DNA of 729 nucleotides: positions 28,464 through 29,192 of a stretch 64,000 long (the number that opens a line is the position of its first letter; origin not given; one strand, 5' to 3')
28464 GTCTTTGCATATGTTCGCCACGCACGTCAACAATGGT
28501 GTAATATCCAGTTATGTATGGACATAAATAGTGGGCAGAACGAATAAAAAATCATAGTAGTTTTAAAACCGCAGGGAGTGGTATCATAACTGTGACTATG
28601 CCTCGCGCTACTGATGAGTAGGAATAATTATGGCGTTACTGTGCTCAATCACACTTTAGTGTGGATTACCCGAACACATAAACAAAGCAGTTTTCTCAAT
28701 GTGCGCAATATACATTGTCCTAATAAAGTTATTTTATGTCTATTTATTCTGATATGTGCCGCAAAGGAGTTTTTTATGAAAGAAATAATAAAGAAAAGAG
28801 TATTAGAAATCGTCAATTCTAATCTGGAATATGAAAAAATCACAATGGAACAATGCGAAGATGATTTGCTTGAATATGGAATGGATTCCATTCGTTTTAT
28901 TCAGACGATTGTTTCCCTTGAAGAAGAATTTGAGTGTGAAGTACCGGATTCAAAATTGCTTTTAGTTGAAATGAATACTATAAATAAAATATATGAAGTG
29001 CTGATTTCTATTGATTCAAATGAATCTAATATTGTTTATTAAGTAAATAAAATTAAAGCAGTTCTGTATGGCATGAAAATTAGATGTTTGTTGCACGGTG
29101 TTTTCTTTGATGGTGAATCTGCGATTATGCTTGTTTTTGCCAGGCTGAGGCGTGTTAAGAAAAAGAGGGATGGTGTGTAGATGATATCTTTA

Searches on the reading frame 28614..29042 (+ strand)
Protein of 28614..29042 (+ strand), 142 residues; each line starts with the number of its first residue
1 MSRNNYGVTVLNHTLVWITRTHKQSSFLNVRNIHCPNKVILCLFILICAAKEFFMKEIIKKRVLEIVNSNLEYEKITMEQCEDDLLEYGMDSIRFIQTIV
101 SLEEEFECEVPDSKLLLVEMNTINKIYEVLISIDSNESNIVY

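Call 12: search_protein_families(library=pfam, proteins=[window:28614-29042:+], max_evalue=0.01)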
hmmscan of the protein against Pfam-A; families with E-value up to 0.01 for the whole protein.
window:28614-29042:+ (142 aa): 2 families
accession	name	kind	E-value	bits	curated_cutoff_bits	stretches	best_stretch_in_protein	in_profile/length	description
PF00550.31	PP-binding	-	2.1e-10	41.1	20.8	1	62-128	2-65/67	Phosphopantetheine attachment site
PF23297.2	ACP_SdgA_C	-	0.0085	16.6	27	0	55-132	7-81/95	Highly reducing polyketide synthase sdgA, C-terminal ACP domain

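Call 59: search_protein_families(library=ncbifam, proteins=[window:28614-29042:+], max_evalue=0.01)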
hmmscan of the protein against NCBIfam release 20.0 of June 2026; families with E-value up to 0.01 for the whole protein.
window:28614-29042:+ (142 aa): 12 families
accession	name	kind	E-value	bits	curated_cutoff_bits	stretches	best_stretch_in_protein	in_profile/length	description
NF005480.0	PRK07081.1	equivalog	3.1e-07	30.2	72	1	76-137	19-80/83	acyl carrier protein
NF003464.0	PRK05087.1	equivalog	4.2e-07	29.9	68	1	59-130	3-74/78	D-alanine--poly(phosphoribitol) ligase subunit DltC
NF002149.0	PRK00982.1-3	equivalog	6.7e-06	25.9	106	1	59-114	4-59/78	acyl carrier protein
NF002148.0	PRK00982.1-2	subfamily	3.2e-05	23.7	71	1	57-130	3-74/79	acyl carrier protein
NF009104.0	PRK12449.1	equivalog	5e-05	23.1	70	1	56-129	3-74/80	acyl carrier protein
NF002151.0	PRK00982.1-5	equivalog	8.3e-05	22.6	92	1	59-114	4-59/78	acyl carrier protein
NF005798.0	PRK07639.1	equivalog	9.8e-05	22.7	100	1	56-129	3-77/91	petrobactin biosynthesis protein AsbD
NF058660.1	cispen_ACP_AmcB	equivalog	0.00017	21.7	80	1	61-129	4-74/80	cispentacin biosynthesis acyl carrier protein AmcB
NF002150.0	PRK00982.1-4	subfamily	0.00031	20.9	66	1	57-114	4-61/80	acyl carrier protein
TIGR00517.1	acyl_carrier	equivalog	0.00048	20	70.45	1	59-114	4-59/77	acyl carrier protein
TIGR04069.1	ocin_ACP_rel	hypoth_equivalog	0.00079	19.9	70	1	68-129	11-76/77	peptide maturation system acyl carrier-related protein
NF002147.0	PRK00982.1-1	equivalog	0.003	17.3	84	1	59-123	8-70/83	acyl carrier protein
